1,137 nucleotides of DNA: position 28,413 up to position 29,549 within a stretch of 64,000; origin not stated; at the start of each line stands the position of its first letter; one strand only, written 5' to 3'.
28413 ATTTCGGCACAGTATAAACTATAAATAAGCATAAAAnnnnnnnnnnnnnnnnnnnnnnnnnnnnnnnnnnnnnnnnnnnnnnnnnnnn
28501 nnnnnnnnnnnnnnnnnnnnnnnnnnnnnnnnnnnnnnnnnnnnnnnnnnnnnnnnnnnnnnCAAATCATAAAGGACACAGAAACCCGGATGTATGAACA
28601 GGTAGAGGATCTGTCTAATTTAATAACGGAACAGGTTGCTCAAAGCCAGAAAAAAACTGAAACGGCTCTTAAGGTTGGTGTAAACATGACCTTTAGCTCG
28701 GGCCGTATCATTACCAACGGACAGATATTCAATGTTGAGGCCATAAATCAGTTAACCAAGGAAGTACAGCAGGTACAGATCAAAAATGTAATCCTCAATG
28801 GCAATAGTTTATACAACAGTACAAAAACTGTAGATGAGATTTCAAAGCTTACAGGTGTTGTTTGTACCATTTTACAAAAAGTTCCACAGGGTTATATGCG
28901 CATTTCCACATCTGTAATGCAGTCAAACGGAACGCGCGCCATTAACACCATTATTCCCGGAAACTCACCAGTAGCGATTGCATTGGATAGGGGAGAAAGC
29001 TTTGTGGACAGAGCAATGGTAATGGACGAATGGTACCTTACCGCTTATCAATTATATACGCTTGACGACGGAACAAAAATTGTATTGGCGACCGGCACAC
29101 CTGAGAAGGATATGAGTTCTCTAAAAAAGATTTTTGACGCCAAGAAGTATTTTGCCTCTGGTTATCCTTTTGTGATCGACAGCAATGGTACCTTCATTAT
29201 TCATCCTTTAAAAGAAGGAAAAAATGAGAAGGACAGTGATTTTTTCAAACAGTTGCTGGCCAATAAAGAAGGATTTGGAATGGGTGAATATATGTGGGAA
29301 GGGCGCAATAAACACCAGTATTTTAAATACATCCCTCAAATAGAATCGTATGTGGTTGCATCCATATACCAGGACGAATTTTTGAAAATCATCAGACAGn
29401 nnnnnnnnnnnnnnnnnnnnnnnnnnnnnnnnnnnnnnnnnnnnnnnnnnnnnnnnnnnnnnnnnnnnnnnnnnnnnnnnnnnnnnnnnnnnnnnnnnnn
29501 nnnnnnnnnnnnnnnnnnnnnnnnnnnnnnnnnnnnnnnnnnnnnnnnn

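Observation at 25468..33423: Che-like chemosensory cluster with an embedded NarL-type regulator and no CheR/CheB, in a T9SS-type (Bacteroidota-like) genome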

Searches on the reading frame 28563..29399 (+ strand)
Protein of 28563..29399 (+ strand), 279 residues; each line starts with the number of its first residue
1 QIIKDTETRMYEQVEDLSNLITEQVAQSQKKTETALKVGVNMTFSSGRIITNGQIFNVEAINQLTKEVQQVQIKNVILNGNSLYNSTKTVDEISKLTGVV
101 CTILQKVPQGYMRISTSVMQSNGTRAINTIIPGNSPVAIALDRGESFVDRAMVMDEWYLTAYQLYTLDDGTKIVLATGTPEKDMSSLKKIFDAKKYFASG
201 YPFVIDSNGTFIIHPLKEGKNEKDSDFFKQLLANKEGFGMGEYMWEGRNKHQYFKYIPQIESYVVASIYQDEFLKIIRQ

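Call 80: search_solved_structures(query=window:28563-29399:+, max_evalue=1, show_alignments=0)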
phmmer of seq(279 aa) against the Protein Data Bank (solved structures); distinct sequences matched with E-value up to 1: 16.
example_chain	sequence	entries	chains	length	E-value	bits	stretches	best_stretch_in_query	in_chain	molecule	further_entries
8py0_A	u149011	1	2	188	2.9e-05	27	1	77-163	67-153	Ligand Binding domain (LBD) Chemoreceptor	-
8py1_A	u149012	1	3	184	0.00019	24.3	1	73-164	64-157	Methyl-accepting chemotaxis protein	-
6iov_A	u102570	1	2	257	0.0074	19.1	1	182-231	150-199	Methyl-accepting chemotaxis (MCP) signaling domain protein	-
3c8c_A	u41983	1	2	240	0.0074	19.1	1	182-231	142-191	Methyl-accepting chemotaxis protein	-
5ave_A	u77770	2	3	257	0.0076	19.1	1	182-231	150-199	Methyl-accepting chemotaxis (MCP) signaling domain protein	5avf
9hvj_A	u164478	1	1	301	0.026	17.3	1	169-264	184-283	Cache domain protein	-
6iop_A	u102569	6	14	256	0.034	16.9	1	183-267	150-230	Methyl-accepting chemotaxis protein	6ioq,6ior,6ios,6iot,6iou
5ltx_A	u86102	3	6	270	0.061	16.1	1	181-273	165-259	Chemotaxis protein | Methyl-accepting chemotaxis protein PctA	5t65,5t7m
9koo_A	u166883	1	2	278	0.064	16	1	181-273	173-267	Methyl-accepting chemotaxis protein PctA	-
8qad_A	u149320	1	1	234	0.19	14.5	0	77-112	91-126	sc-apCC-6-LLIA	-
5lt9_A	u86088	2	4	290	0.35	13.6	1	184-255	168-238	Methyl-accepting chemotaxis protein PctB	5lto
4tr6_A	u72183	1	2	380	0.35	13.6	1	16-152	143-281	DNA polymerase III subunit beta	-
8xav_G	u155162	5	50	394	0.62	12.8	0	184-256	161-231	DUF4297 | Restriction endonuclease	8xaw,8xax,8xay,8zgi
6e8d_A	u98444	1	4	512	0.64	12.7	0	16-152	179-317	Beta sliding clamp,DNA mismatch repair protein MutL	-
3qj7_A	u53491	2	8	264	0.7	12.6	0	230-261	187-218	Thymidylate synthase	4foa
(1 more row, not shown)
